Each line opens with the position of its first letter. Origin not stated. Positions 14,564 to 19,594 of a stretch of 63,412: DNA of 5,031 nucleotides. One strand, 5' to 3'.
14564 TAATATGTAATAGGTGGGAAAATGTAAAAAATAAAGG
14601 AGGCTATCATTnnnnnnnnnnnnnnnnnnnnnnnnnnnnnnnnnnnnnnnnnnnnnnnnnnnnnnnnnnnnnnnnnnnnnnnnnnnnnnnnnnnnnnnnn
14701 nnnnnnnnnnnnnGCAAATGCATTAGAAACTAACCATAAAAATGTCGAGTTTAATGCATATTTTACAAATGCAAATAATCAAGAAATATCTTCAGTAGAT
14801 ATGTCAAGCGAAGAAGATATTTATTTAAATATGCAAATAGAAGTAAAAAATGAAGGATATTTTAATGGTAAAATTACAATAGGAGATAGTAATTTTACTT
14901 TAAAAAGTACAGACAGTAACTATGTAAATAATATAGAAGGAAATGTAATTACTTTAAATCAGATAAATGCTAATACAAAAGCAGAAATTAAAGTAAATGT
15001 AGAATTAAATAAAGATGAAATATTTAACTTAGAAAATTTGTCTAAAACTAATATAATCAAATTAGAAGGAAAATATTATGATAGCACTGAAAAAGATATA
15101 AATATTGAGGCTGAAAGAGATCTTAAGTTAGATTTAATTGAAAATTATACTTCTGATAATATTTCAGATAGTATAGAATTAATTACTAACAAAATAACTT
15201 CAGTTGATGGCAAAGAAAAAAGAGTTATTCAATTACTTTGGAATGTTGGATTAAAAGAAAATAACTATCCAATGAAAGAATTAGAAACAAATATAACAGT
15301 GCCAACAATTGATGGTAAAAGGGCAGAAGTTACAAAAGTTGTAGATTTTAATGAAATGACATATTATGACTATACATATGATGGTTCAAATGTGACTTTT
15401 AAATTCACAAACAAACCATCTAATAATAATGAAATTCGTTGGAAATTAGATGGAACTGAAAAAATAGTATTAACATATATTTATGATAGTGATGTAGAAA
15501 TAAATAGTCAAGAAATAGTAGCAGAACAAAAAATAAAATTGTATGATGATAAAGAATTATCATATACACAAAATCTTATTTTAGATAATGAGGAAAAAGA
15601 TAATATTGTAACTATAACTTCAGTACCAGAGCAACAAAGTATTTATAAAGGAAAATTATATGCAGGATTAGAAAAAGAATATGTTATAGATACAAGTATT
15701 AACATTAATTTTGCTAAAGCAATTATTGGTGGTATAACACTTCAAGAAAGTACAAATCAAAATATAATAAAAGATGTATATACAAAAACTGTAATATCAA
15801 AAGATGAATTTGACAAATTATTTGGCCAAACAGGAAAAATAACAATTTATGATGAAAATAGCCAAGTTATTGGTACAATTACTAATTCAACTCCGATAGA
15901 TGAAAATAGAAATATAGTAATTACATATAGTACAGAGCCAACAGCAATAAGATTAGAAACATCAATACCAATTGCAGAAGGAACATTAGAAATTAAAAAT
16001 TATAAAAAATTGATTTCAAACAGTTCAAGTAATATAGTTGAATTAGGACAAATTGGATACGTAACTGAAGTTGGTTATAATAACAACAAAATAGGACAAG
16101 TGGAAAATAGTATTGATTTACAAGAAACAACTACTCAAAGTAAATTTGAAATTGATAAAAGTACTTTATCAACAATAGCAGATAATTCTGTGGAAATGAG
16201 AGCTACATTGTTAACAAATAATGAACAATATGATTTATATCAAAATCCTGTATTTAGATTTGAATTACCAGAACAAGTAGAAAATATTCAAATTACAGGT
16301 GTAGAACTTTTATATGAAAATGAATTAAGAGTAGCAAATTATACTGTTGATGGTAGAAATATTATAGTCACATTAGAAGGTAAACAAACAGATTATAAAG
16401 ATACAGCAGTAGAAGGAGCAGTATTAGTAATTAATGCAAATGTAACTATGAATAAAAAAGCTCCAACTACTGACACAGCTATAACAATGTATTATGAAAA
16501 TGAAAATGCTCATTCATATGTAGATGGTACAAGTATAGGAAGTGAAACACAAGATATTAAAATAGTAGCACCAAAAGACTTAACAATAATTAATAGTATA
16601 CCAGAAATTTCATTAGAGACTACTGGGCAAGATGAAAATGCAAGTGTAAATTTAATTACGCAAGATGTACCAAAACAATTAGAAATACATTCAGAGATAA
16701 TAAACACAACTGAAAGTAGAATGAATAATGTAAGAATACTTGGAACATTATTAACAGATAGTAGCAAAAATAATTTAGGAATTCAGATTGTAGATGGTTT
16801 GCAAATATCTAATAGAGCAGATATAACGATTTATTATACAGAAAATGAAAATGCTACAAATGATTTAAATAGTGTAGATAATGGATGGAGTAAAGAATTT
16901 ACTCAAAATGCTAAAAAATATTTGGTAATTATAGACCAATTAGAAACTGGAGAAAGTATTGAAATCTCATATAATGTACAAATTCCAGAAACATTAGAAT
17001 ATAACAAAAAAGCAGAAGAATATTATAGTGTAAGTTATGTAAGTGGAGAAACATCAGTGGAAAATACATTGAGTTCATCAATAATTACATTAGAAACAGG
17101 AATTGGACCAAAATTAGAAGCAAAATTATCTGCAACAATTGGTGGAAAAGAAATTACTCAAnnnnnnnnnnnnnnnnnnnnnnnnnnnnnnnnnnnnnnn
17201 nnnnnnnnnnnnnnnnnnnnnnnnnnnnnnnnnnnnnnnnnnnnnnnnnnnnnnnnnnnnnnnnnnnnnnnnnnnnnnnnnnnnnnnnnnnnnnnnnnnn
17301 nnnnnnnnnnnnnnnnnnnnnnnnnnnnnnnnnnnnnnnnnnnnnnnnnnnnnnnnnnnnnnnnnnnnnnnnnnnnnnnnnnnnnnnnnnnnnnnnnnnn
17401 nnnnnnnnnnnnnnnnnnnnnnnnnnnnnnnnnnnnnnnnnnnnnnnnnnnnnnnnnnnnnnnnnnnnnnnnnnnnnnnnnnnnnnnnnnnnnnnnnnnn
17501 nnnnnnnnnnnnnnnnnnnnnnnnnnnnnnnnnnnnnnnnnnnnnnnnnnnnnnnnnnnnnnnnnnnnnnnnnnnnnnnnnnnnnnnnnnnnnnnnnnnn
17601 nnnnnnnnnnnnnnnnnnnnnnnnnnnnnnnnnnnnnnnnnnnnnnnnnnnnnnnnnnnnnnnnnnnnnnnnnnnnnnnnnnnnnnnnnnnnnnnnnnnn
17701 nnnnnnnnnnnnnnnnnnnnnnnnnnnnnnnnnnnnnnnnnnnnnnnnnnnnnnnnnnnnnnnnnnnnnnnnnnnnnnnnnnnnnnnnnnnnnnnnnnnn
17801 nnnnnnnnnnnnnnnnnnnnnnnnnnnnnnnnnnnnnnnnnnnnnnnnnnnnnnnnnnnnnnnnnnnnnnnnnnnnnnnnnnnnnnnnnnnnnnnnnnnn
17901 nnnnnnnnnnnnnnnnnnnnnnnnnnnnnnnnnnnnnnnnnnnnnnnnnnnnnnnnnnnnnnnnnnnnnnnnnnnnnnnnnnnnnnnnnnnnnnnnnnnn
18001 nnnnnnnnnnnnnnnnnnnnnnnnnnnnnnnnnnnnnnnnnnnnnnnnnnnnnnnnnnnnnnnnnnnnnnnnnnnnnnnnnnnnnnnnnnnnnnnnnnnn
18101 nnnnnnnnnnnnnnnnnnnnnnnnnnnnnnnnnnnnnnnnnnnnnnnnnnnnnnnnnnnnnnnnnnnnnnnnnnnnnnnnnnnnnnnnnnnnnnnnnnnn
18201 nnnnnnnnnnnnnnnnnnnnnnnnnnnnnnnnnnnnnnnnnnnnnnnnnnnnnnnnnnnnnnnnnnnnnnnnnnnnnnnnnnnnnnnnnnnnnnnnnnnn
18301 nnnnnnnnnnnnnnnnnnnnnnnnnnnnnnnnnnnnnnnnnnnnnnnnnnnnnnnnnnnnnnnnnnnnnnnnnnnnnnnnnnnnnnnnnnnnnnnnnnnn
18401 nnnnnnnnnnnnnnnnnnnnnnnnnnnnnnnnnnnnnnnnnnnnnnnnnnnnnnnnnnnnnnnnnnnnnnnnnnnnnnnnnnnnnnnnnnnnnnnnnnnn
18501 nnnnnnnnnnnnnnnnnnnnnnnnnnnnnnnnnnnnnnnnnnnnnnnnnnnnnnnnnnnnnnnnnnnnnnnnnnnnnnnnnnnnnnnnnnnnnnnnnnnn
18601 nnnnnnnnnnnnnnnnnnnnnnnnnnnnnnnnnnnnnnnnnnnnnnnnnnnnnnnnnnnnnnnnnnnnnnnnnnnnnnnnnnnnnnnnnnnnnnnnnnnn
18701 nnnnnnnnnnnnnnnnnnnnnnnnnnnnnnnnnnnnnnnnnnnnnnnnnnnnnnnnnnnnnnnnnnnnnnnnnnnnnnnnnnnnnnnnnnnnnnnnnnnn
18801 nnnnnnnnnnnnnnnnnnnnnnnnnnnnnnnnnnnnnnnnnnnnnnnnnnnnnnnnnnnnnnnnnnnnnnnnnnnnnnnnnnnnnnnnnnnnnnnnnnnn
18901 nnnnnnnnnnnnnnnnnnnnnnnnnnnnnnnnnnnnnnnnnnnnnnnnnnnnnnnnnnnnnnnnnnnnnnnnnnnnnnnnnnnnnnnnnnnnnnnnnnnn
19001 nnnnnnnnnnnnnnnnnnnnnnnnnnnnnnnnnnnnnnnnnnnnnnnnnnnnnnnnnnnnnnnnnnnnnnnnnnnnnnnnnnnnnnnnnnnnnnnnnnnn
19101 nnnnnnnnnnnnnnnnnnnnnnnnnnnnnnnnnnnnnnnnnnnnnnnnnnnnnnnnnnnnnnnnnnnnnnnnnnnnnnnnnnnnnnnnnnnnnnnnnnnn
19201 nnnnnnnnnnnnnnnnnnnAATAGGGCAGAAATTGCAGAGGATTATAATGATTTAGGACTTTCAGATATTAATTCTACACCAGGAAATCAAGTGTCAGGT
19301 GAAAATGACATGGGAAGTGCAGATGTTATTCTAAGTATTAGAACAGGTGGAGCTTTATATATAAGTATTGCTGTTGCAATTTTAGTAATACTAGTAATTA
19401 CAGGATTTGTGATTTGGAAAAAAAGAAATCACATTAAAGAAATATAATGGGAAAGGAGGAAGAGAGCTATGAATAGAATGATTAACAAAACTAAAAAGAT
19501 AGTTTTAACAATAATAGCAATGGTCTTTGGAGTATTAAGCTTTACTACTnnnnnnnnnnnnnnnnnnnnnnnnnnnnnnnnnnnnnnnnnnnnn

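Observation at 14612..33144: Tandemly duplicated two-gene module encoding four giant surface proteins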

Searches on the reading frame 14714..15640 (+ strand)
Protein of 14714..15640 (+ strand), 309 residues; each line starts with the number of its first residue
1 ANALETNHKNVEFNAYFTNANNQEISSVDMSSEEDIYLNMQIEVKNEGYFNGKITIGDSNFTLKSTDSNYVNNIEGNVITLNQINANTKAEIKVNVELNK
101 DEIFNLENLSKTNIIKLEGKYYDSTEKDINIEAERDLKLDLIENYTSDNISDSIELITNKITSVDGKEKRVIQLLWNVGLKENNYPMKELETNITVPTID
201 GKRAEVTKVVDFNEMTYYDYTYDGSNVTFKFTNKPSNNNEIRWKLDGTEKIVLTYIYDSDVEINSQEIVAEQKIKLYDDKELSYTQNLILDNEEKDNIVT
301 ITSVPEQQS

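Call 41: search_protein_families(library=pfam, proteins=[window:14714-15640:+], max_evalue=1)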
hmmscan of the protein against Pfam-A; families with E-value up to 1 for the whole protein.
window:14714-15640:+ (309 aa): 2 families
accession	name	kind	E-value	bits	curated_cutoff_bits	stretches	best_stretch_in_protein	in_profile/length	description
PF12866.13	DUF3823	-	0.032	14.9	27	1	39-95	35-90/90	Protein of unknown function (DUF3823) N-terminal domain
PF10213.14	MRP-S28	-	0.056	14.4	22.3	1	83-135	18-69/127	Mitochondrial ribosomal subunit protein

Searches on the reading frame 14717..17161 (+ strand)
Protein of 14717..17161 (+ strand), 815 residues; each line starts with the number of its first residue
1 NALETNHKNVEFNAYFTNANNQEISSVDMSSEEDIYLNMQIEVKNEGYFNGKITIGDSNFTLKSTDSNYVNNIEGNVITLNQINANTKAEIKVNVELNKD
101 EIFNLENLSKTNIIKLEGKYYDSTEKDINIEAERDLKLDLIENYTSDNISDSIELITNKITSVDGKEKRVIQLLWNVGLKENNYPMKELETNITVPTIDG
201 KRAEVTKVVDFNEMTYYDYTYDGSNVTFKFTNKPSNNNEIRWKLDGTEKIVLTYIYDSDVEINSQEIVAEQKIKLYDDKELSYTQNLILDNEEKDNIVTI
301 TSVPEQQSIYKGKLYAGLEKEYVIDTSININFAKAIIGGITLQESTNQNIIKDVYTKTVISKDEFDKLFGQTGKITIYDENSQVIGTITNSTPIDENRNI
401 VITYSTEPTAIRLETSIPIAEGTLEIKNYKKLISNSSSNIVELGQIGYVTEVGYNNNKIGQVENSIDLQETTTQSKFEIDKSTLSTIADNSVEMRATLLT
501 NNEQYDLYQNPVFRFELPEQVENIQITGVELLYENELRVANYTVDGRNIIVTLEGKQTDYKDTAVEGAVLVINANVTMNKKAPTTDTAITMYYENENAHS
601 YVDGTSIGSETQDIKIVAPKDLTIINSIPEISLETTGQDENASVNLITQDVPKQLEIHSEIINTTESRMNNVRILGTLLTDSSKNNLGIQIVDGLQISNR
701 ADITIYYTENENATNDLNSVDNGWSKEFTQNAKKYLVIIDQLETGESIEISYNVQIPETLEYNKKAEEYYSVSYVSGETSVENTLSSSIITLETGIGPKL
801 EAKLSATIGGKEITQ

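Call 60: predict_structure(alignment_id=A3)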
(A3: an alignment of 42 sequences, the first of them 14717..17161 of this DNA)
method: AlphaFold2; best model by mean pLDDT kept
length: 815 residues; sequences in the alignment: 42
mean_pLDDT: 88.9   pTM: 0.63
mean pLDDT of the five models: 88.9, 88.4, 87.9, 86.7, 86.5
residues with pLDDT >= 90: 498; 70-90: 282; 50-70: 33; < 50: 2
segments of 3 or more residues with pLDDT < 50: none
pLDDT, mean of each block of 10 residues (from residue 1): 70 92 90 88 88 90 91 92 92 91 90 92 80 91 90 89 90 92 92 89 88 89 92 91 88 91 86 94 90 89 93 91 94 90 87 94 93 94 94 94 93 93 94 79 90 88 93 95 87 95 93 96 93 92 95 94 83 93 91 94 90 87 85 77 76 87 87 92 88 85 90 91 90 92 89 87 88 87 88 72 59 60
secondary structure, 60 per line:
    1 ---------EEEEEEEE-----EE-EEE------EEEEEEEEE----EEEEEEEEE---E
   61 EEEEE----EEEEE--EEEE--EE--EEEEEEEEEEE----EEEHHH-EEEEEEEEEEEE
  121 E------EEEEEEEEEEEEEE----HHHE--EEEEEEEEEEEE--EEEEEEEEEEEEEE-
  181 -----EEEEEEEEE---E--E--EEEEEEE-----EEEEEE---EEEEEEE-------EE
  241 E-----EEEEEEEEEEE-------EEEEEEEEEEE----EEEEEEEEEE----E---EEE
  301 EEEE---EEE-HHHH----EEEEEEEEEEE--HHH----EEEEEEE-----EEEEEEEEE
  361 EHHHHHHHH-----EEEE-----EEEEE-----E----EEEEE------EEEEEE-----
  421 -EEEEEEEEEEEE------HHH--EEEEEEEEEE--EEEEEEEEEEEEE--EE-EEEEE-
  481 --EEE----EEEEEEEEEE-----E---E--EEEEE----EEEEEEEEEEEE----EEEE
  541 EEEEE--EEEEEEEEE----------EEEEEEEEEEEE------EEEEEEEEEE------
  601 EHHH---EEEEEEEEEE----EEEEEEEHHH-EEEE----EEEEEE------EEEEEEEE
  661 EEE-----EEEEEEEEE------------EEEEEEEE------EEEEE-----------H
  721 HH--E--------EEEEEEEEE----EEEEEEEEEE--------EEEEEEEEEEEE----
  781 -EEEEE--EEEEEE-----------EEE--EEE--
elements in order (helices of 4 or more, strands of 3 or more residues): E10-17 E26-28 E35-43 E48-56 E60-65 E70-74 E77-80 E87-97 E102-104 E109-121 E128-141 E152-163 E166-179 E186-194 E204-210 E216-221 E225-231 E239-241 E247-257 E265-275 E280-289 E298-304 E308-310 H312-315 E320-330 E340-346 E352-361 H362-369 E375-378 E384-388 E399-403 E410-415 E422-433 E445-454 E457-469 E475-479 E483-485 E490-499 E512-516 E521-532 E537-545 E548-556 E567-578 E585-594 E608-617 E622-628 E633-636 E641-646 E653-663 E669-677 E690-697 E704-708 E734-742 E747-756 E765-776 E782-786 E789-794 E806-808 E811-813

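Call 63: fold_search(model_id=the predicted structure, library=pdb)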
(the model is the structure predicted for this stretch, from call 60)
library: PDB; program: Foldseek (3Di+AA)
matches with E <= 10: 1776; with E <= 0.001: 387
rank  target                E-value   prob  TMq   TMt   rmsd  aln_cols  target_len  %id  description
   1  8beg_A                1.5e-17  1.00  0.17  0.20  22.7       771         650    9  Structure of Ig-like domains from PrgB (released 2022-11-30)
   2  8beg_B                2.1e-17  1.00  0.16  0.19  39.0       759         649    9  Structure of Ig-like domains from PrgB (released 2022-11-30)
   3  8xen_A                2.4e-15  1.00  0.19  0.17  28.8       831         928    9  Cryo-EM structure of integrin ITGAV/ITGB3 complex, conformation 4 (released 2024-12-18)
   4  6avu_A                3.7e-15  1.00  0.19  0.17  26.6       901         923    8  Human alpha-V beta-3 Integrin (open conformation) in complex with the therapeutic antibody LM609 (released 2017-11-01)
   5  8t2v_A                7.5e-15  1.00  0.20  0.18  29.8       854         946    9  Cryo-EM Structures of Full-length Integrin alphaIIbbeta3 in Native Lipids (released 2023-07-26)
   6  8xez_A                1.5e-14  1.00  0.20  0.18  22.2       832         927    9  Cryo-EM structure of integrin ITGAV/ITGB3 complex, conformation 5 (released 2024-12-18)
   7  3ije_A                2.0e-14  1.00  0.18  0.17  31.2       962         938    8  Crystal structure of the complete integrin alhaVbeta3 ectodomain plus an Alpha/beta transmembrane fragment (released 2009-09-29)
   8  6avq_A                2.2e-14  1.00  0.19  0.18  29.5       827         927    9  The Therapeutic Antibody LM609 Selectively Inhibits Ligand Binding to Human alpha-V beta-3 Integrin via Steric Hindran (released 2017-11-01)
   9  6avr_A                4.0e-14  1.00  0.19  0.17  24.8       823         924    9  Human alpha-V beta-3 Integrin (intermediate conformation) in complex with the therapeutic antibody LM609 (released 2017-11-01)
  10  4mmx_A                7.7e-14  1.00  0.18  0.16  31.1       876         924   10  Integrin AlphaVBeta3 ectodomain bound to the tenth domain of Fibronectin (released 2014-03-26)
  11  4g1e_A                6.3e-13  1.00  0.19  0.17  31.2       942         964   10  Crystal structure of integrin alpha V beta 3 with coil-coiled tag. (released 2012-12-12)
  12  8zdg_A                7.2e-13  1.00  0.18  0.17  30.5       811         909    9  Cryo-EM structure of the integrin avb3 with CWHM-12, conformation 1 (released 2025-10-22)
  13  8xei_A                1.0e-12  1.00  0.18  0.17  30.3       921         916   10  Cryo-EM structure of integrin ITGAV/ITGB3 complex, conformation 1 (released 2024-12-18)
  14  8gcd_A                1.0e-12  1.00  0.17  0.15  30.2       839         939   10  Full length Integrin AlphaIIbBeta3 in inactive state (released 2024-03-06)
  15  9ijj_h                1.0e-12  1.00  0.13  0.09  33.8       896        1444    9  In situ structure of the central apparatus in mouse sperm axoneme. (released 2025-06-04)
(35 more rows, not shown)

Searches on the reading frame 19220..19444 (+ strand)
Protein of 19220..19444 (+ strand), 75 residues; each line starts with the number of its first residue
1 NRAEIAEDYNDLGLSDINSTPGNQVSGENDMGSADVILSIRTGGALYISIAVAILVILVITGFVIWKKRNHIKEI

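Call 26: search_protein_families(library=ncbifam, proteins=[window:19220-19444:+], max_evalue=10)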
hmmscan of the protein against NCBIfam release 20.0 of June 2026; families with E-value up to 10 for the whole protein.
window:19220-19444:+ (75 aa): 2 families
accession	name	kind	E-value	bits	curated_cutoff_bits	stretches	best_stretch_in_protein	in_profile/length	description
TIGR01167.1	LPXTG_anchor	domain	0.0072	16.9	15.9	1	42-71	5-34/34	LPXTG cell wall anchor domain-containing protein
NF009650.0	PRK13183.1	equivalog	0.17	11.7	70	1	48-67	8-28/46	photosystem II reaction center protein PsbN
